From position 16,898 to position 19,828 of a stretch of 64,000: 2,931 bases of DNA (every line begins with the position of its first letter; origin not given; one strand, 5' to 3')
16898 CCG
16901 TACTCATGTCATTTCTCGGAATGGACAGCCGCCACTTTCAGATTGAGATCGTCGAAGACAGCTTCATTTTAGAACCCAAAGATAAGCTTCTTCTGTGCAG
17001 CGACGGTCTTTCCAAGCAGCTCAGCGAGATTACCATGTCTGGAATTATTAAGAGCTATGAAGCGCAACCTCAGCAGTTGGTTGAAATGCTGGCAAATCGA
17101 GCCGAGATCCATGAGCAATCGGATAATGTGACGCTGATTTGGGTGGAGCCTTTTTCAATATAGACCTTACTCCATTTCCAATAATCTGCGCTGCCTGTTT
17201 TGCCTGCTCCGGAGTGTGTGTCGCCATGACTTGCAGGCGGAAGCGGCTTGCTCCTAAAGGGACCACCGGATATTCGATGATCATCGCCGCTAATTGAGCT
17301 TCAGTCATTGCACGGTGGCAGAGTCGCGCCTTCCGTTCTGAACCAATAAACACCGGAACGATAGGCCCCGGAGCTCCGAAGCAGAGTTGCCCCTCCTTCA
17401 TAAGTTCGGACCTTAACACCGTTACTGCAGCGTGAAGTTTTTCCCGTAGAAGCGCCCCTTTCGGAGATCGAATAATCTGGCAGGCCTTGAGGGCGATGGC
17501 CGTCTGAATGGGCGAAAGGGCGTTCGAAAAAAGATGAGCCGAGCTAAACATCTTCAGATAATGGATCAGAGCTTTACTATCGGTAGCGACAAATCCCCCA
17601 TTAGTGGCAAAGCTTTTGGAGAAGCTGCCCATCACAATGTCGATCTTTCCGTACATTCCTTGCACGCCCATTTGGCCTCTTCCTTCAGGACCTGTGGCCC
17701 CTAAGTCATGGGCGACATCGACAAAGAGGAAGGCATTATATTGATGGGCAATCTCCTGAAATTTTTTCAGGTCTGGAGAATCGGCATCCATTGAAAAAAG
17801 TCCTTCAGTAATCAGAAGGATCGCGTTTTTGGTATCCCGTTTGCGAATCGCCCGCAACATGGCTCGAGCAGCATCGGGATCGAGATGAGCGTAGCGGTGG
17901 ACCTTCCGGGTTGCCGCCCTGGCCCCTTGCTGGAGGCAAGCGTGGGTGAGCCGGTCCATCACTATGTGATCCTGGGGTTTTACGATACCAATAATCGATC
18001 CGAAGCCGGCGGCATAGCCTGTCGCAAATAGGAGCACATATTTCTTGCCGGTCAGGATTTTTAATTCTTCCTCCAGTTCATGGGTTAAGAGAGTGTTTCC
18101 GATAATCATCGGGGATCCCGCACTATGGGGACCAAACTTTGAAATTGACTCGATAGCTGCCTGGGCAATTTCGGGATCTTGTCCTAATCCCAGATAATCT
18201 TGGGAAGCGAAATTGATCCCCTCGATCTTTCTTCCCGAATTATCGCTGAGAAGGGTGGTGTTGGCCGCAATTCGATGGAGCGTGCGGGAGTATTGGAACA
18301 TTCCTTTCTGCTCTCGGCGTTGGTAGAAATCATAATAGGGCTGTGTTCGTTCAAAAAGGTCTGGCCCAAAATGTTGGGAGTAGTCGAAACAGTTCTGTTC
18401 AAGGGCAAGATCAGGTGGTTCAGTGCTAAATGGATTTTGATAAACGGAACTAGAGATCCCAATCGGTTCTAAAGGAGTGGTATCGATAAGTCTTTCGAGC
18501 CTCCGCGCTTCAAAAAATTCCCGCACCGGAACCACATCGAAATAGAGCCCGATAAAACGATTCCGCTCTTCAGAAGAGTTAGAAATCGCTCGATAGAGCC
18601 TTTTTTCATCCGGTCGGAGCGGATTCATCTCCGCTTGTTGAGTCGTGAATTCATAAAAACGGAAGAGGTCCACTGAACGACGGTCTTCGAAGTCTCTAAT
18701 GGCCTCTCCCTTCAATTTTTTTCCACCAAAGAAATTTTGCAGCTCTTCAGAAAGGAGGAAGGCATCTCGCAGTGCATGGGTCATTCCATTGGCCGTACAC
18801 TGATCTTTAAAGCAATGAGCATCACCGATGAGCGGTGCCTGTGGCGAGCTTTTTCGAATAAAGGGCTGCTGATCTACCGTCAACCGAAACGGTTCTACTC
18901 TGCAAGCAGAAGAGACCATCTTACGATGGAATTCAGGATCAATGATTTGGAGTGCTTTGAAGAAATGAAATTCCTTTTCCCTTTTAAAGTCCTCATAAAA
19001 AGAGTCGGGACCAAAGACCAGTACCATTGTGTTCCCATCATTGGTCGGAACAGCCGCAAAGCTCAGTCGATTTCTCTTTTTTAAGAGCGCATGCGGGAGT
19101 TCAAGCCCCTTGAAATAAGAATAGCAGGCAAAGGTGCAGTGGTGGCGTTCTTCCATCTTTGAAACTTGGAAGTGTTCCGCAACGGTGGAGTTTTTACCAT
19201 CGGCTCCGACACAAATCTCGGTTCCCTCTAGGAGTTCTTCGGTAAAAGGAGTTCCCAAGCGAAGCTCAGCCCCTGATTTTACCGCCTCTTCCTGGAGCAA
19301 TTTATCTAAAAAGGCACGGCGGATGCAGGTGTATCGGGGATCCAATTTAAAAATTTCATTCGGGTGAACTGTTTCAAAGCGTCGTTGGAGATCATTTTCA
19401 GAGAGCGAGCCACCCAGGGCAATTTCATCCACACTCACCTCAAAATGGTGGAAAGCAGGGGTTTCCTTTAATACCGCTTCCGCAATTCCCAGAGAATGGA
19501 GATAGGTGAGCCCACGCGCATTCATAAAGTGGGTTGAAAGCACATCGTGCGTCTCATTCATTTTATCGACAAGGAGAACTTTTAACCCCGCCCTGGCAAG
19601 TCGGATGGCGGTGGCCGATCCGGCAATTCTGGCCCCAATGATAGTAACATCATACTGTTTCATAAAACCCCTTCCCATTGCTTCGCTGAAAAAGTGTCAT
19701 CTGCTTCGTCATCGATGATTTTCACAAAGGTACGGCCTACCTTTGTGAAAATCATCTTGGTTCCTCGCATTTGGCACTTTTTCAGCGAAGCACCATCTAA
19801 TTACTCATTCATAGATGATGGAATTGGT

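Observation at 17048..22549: LysR-controlled divergent locus with an FAD-oxidoreductase::alpha-oxoamine-synthase fusion, Rieske ferredoxin and PLP gamma-enzyme: candidate small-molecule/signal biosynthesis system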

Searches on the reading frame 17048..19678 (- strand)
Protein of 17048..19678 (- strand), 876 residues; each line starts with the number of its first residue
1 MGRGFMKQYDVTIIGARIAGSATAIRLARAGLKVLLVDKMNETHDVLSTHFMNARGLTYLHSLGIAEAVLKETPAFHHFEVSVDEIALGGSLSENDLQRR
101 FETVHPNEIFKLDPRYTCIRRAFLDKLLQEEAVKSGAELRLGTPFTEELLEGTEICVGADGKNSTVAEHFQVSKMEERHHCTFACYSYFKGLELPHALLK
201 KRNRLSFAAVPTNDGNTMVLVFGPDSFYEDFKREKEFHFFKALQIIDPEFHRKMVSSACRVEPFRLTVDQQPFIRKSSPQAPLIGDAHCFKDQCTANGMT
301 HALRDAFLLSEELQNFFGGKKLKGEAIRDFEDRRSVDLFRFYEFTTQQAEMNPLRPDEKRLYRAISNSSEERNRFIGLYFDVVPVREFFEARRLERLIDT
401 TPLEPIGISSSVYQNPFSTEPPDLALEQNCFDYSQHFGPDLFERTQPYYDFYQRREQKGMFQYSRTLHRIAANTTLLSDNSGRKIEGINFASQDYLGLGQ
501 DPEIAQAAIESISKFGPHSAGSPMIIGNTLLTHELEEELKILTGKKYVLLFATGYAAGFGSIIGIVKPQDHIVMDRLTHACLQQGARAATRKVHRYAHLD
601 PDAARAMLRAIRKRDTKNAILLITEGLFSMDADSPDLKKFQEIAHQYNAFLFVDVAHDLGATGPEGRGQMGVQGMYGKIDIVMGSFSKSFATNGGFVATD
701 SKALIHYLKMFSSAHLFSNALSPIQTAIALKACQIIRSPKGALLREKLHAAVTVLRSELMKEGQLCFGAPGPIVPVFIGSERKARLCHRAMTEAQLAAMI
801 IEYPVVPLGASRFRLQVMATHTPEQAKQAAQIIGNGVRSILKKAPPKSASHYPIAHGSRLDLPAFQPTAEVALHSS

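Call 3: search_protein_families(library=pfam, proteins=[window:17048-19678:-], max_evalue=0.01)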
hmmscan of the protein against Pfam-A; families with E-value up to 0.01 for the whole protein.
window:17048-19678:- (876 aa): 11 families
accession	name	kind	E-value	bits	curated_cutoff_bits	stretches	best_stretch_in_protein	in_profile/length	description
PF00155.27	Aminotran_1_2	-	7.9e-43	147.5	19.7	1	487-833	3-361/361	Aminotransferase class I and II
PF01494.25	FAD_binding_3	-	3.3e-15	56.6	22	1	9-320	2-325/349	FAD binding domain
PF01053.26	Cys_Met_Meta_PP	-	2.3e-07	30.1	27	1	532-656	54-175/381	Cys/Met metabolism PLP-dependent enzyme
PF01266.30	DAO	-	3.9e-06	27.1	27.9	1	10-40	1-31/353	FAD dependent oxidoreductase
PF01212.27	Beta_elim_lyase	-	6.7e-06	26.1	27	1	532-709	34-215/288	Beta-eliminating lyase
PF00890.30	FAD_binding_2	-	5.4e-05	23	20.4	1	10-43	1-34/414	FAD binding domain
PF13450.12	NAD_binding_8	-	0.00027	21.6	21.9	1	13-41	1-29/68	NAD(P)-binding Rossmann-like domain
PF12831.13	FAD_oxidored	-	0.00041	20.2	27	1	10-40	1-31/416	FAD dependent oxidoreductase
PF07992.20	Pyr_redox_2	-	0.00066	19.6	26.1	1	9-43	1-33/291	Pyridine nucleotide-disulphide oxidoreductase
PF01134.28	GIDA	-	0.0015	18.1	22.1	1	10-45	1-34/391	Glucose inhibited division protein A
PF01041.23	DegT_DnrJ_EryC1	-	0.0045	16.7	19.8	1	533-713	27-200/360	DegT/DnrJ/EryC1/StrS aminotransferase family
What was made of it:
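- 17048..19663 (-): Fusion gene (flavoprotein::alpha-oxoamine synthase). The ORF runs from 19678; the likely start is ATG 19663 (M6). Pfam FAD_binding_3 plus Aminotran_1_2 (call 3).
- Checked: Fusion gene, 17048-19678 (-), 876 aa. Pfam gives FAD_binding_3 at aa 9-320 (E 3e-15) and Aminotran_1_2 at aa 487-833 (E 8e-43) (call 3).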

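Call 4: search_protein_families(library=ncbifam, proteins=[window:17048-19678:-], max_evalue=0.01)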
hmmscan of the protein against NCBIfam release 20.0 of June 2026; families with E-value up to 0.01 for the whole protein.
window:17048-19678:- (876 aa): 78 families (the best 25 are shown)
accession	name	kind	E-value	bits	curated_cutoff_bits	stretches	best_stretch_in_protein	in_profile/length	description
TIGR00858.1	bioF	equivalog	4.3e-82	275.8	426.45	1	485-832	21-363/365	8-amino-7-oxononanoate synthase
NF005394.0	PRK06939.1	equivalog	2.7e-70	237.1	460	1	456-832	17-386/397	glycine C-acetyltransferase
NF047600.1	SerpalmtaseCFB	equivalog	6e-69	232.6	640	1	449-834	12-386/395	serine palmitoyltransferase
NF047599.1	SerpalmtaseBetaP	equivalog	1.1e-63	215.3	500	1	442-833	4-386/394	serine palmitoyltransferase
TIGR01825.1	gly_Cac_T_rel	subfamily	5e-63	213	535.4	1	483-833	33-375/385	BioF/Kbl family PLP-dependent acyltransferase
TIGR01822.1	2am3keto_CoA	equivalog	1.1e-59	202.4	493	1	457-831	14-381/393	glycine C-acetyltransferase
TIGR01821.1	5aminolev_synth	equivalog_domain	4.5e-56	190.4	338.55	1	456-830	15-387/402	5-aminolevulinate synthase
NF047603.1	SerpalmtaseAlphaP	equivalog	1.2e-44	152.6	670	1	486-832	46-388/399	serine palmitoyltransferase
NF005697.0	PRK07505.1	subfamily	9.3e-42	143.1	342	1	466-837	31-399/405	hypothetical protein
NF005526.0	PRK07179.1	equivalog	1.9e-39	135.4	428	1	466-833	36-392/407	alpha-hydroxyketone-type quorum-sensing autoinducer synthase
NF004608.1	PRK05937.1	equivalog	9.3e-19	67.4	399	1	489-801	6-314/366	8-amino-7-oxononanoate synthase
NF005313.0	PRK06847.1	subfamily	2.3e-14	53.1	372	1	9-335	5-334/375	hypothetical protein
TIGR02032.1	GG-red-SF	subfamily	4.3e-14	52.9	158.8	1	9-191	1-174/297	geranylgeranyl reductase family protein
NF005691.0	PRK07494.1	equivalog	1.5e-09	36.9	459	1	6-77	6-76/404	UbiH/UbiF family hydroxylase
NF006021.0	PRK08163.1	equivalog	4.4e-09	35.8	459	1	7-130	4-118/398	3-hydroxybenzoate 6-monooxygenase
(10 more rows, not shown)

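Call 5: find_homologous_proteins(query=window:17048-19678:-, max_evalue=1e-10)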
Query window:17048-19678:- (876 aa): 29 proteins with E <= 1e-10 among 8000 candidates.
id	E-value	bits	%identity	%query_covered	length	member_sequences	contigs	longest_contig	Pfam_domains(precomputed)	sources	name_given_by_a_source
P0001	0.0e+0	1984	100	99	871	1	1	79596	PF01266.31,PF00155.28,PF01212.28,PF01053.27,PF01494.26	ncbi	-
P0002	0.0e+0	1127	60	96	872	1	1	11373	PF01266.31,PF00155.28,PF13450.13,PF01212.28,PF01494.26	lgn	-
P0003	0.0e+0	1119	61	95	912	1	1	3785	PF01266.31,PF00155.28,PF01494.26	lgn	-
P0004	0.0e+0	1115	60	95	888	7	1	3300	PF01266.31,PF00155.28,PF01212.28,PF01053.27,PF01494.26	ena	-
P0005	0.0e+0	1115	60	95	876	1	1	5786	PF00155.28,PF01212.28,PF01494.26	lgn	-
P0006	0.0e+0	1097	58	95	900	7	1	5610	PF01266.31,PF00155.28,PF00890.31,PF01053.27,PF01494.26,PF12831.14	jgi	-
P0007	0.0e+0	1095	60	95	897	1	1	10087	PF00155.28,PF01494.26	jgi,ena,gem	-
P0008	0.0e+0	1085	59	95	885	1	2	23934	PF01266.31,PF00155.28,PF00890.31,PF07992.21,PF01212.28,PF01053.27,PF01494.26,PF12831.14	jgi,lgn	-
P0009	0.0e+0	1064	57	95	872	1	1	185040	PF01266.31,PF00155.28,PF00890.31,PF01212.28,PF01053.27,PF01494.26,PF12831.14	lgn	-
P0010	0.0e+0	1047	56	96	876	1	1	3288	PF01266.31,PF00155.28,PF00890.31,PF08491.17,PF07992.21,PF01212.28,PF01494.26,PF12831.14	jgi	jgi:glycine C-acetyltransferase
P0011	9.7e-266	902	51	94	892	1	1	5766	PF00155.28,PF01212.28,PF01053.27,PF01494.26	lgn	-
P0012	6.0e-256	870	48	97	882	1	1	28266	PF00155.28,PF08491.17,PF01212.28,PF01053.27,PF01494.26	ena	-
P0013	6.1e-250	850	48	94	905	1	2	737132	PF01266.31,PF00155.28,PF00890.31,PF01212.28,PF01053.27,PF01494.26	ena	-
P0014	4.9e-248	844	63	71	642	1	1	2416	PF00155.28,PF01212.28,PF01053.27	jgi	jgi:glycine C-acetyltransferase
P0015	5.4e-245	834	48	96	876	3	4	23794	PF01266.31,PF00155.28,PF07992.21,PF01212.28,PF01053.27,PF01494.26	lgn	-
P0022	1.1e-208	714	42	93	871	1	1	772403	PF01266.31,PF00155.28,PF00890.31,PF01212.28,PF01494.26,PF12831.14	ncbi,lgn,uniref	ncbi:aminotransferase class I/II-fold pyridoxal phosphate-dependent enzyme (plasmid) [Kitasatospora 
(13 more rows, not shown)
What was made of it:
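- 17048..19663 (-): 27 full-length homologues (call 5).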

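Call 7: find_encoding_contigs(protein=P0001, flank=10000, max_places=3)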
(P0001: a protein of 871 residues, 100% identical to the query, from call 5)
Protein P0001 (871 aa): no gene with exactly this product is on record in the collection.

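Call 8: find_encoding_contigs(protein=P0009, flank=10000, max_places=3)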
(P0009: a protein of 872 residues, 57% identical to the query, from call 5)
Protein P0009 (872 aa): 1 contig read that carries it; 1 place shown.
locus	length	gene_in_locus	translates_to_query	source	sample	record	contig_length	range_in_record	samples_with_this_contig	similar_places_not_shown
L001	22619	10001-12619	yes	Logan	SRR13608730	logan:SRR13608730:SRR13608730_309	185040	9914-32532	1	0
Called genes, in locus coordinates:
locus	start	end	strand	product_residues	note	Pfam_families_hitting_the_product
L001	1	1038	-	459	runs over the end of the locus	PF03237:Terminase_6N, PF17289:Terminase_6C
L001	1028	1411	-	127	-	-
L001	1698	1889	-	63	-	-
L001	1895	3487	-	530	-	PF05569:Peptidase_M56, PF01464:SLT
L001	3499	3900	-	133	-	PF03965:Penicillinase_R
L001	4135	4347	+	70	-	-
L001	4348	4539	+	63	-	-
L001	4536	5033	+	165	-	PF13443:HTH_26 (faint), PF01381:HTH_3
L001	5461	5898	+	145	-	-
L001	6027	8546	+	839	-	PF00690:Cation_ATPase_N, PF00122:E1-E2_ATPase, PF00702:Hydrolase, PF13246:Cation_ATPase, PF00689:Cation_ATPase_C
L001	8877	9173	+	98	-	PF05015:HigB-like_toxin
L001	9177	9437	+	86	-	PF01381:HTH_3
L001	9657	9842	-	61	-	-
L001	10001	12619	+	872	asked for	PF00890:FAD_binding_2 (faint), PF01266:DAO (faint), PF01494:FAD_binding_3, PF12831:FAD_oxidored (faint), PF00155:Aminotran_1_2, PF01053:Cys_Met_Meta_PP (weak), PF01212:Beta_elim_lyase (weak)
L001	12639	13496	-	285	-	PF00126:HTH_1, PF03466:LysR_substrate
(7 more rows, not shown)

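Call 9: find_encoding_contigs(protein=P0022, flank=10000, max_places=3)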
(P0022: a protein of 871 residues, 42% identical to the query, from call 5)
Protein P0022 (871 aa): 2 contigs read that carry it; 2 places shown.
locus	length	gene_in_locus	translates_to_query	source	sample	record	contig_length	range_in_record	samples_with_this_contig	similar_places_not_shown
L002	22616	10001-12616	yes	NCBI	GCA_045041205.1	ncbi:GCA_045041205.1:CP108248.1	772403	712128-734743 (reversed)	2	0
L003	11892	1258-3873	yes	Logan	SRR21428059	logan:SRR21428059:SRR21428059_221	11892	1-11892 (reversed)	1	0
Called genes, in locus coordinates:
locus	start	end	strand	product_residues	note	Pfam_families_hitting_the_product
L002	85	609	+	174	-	-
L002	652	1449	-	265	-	PF14488:DUF4434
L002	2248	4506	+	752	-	-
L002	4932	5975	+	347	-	PF13808:DDE_Tnp_1_assoc, PF01609:DDE_Tnp_1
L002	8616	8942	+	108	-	PF00872:Transposase_mut (faint)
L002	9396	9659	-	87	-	-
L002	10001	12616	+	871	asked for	PF00890:FAD_binding_2 (faint), PF01212:Beta_elim_lyase (faint), PF01266:DAO (weak), PF01494:FAD_binding_3, PF12831:FAD_oxidored (weak), PF01266:DAO (weak), PF00155:Aminotran_1_2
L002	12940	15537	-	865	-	PF12971:NAGLU_N, PF05089:NAGLU, PF12972:NAGLU_C, PF00652:Ricin_B_lectin, PF14200:RicinB_lectin_2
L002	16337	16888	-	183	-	-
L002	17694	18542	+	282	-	PF08378:NERD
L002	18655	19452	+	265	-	-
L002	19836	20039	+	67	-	PF00313:CSD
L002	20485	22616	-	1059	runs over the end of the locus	PF00989:PAS (weak), PF08448:PAS_4 (weak), PF13426:PAS_9 (weak), PF00990:GGDEF, PF00563:EAL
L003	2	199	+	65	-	?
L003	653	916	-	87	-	-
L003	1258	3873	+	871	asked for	PF00890:FAD_binding_2 (faint), PF01212:Beta_elim_lyase (faint), PF01266:DAO (weak), PF01494:FAD_binding_3, PF12831:FAD_oxidored (weak), PF01266:DAO (weak), PF00155:Aminotran_1_2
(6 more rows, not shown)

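Call 11: find_related_loci(query=A1, collection=genome_contigs, flank=10000)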
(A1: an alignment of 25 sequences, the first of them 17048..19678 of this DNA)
Query A1 (876 aa) in genome_contigs; peptide patterns used: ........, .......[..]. (x = any residue, [..] = any of these).
600 stretches matched a pattern (row limit reached: there are more); 589 encode a relative of the query (tblastn E <= 1e-3); the best 80 are kept; 80 distinct loci.
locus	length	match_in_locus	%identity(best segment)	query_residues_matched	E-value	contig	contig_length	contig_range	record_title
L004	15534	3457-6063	46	4-837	0e+0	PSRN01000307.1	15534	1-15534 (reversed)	MAG: Bdellovibrio sp. isolate Amazon FNV 2010 18 1 contig_45_705017069_length15534multi6, whole genome shotgun sequence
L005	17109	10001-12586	44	6-837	0e+0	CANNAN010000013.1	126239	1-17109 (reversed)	uncultured Flavobacteriaceae bacterium isolate YR2-618.fasta genome assembly, contig: NODE_13, whole genome shotgun sequ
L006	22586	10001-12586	43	6-837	0e+0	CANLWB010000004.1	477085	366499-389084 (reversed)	uncultured Flavobacteriaceae bacterium isolate 2-674-G.fasta genome assembly, contig: NODE_4, whole genome shotgun seque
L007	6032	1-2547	45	20-839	0e+0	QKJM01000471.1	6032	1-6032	MAG: Archangium sp. isolate SZUA-606 scaffold_60275, whole genome shotgun sequence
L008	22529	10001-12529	43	9-825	0e+0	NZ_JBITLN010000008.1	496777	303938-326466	Streptomyces sp. NPDC049687 NPDC049687_364_E10.ctg-0008, whole genome shotgun sequence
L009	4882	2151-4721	41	7-837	0e+0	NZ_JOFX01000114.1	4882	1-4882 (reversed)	Streptomyces sp. NRRL F-2664 contig114.1, whole genome shotgun sequence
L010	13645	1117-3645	43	9-825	0e+0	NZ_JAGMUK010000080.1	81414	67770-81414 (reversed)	Streptomyces sp. AC555_RSS877 NODE_98_length_81316_cov_38.760971, whole genome shotgun sequence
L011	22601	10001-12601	40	9-827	0e+0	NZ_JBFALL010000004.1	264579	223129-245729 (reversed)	Streptomyces sp. NPDC050095 NPDC050095_47_C4.ctg-0004, whole genome shotgun sequence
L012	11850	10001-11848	44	6-605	6e-154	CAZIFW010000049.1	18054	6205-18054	MAG TPA_asm: uncultured Bacteriovoracaceae bacterium isolate SRP199154_co2_64 genome assembly, contig: NODE_1897_length_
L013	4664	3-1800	57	231-833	1e-158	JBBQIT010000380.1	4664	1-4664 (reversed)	MAG: Bdellovibrionota bacterium isolate Co_metawrap_796 Cmw_796_k141_11353422_length_4664_cov_6.0000, whole genome shotg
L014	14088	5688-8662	50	9-837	1e-138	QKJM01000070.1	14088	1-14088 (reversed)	MAG: Archangium sp. isolate SZUA-606 scaffold_13388, whole genome shotgun sequence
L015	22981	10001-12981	50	9-837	6e-134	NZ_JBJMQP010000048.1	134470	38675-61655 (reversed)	MAG: Hyalangium sp. isolate H3_16_all_fractions_metab_25_68_0 k255_1667636, whole genome shotgun sequence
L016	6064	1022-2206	51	443-837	4e-129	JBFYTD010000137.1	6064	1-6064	MAG: Anaerolineae bacterium isolate PPR_0257 scaffold_5994, whole genome shotgun sequence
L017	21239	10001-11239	50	426-838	6e-128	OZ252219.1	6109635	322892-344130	MAG: Vicinamibacterales bacterium isolate c486d04e-8d25-486b-b053-8cece0c204bf genome assembly, chromosome: 1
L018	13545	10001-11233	51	428-838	5e-127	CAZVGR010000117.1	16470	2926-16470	MAG TPA_asm: uncultured Anaerolinea sp. isolate SRP304446_co1_50 genome assembly, contig: NODE_2452_length_16470_cov_18.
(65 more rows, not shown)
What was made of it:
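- The same architecture occurs in ~27 sequences from independent assemblies and isolate genomes (calls 5, 11).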

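Call 16: find_encoding_contigs(protein=P0002, flank=10000, max_places=2)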
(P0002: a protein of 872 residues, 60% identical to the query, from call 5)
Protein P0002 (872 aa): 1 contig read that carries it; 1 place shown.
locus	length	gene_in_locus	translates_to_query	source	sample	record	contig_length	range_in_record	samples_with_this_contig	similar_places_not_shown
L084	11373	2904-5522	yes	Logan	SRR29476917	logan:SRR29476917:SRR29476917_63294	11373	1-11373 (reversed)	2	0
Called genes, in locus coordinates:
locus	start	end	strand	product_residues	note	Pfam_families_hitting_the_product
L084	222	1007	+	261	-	-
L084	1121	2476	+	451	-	-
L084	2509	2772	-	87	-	-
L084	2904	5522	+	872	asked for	PF01266:DAO (faint), PF01494:FAD_binding_3, PF13450:NAD_binding_8 (faint), PF00155:Aminotran_1_2, PF01212:Beta_elim_lyase (weak)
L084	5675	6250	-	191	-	-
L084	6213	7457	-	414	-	-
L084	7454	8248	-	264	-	PF01381:HTH_3 (weak), PF14394:DUF4423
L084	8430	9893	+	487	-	-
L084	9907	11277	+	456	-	-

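Call 17: find_encoding_contigs(protein=P0008, flank=10000, max_places=2)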
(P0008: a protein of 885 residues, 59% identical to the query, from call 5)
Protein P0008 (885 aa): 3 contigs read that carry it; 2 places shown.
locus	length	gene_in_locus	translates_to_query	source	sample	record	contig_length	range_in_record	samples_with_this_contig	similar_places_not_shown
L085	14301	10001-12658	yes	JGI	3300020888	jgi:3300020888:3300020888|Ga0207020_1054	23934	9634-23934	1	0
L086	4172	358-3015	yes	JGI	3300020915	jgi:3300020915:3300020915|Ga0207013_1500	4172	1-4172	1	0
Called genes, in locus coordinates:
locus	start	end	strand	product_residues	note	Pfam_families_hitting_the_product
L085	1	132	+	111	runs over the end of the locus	PF00111:Fer2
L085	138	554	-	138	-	-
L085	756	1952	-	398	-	-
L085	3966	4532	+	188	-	-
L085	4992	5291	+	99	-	-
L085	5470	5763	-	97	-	-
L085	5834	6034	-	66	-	-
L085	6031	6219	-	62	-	-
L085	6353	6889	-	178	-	PF00589:Phage_integrase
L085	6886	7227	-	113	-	-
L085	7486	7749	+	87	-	PF04014:MazE_antitoxin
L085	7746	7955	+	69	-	PF13470:PIN_3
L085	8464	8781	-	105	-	-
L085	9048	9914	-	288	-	PF00126:HTH_1, PF03466:LysR_substrate (weak)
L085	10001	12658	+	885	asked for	PF00890:FAD_binding_2 (faint), PF01266:DAO (faint), PF01494:FAD_binding_3, PF07992:Pyr_redox_2 (faint), PF12831:FAD_oxidored (weak), PF00155:Aminotran_1_2, PF01053:Cys_Met_Meta_PP (weak), PF01212:Beta_elim_lyase (weak)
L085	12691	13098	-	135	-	PF09413:DUF2007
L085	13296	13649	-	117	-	-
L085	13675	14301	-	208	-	?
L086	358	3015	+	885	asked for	PF00890:FAD_binding_2 (faint), PF01266:DAO (faint), PF01494:FAD_binding_3, PF07992:Pyr_redox_2 (faint), PF12831:FAD_oxidored (weak), PF00155:Aminotran_1_2, PF01053:Cys_Met_Meta_PP (weak), PF01212:Beta_elim_lyase (weak)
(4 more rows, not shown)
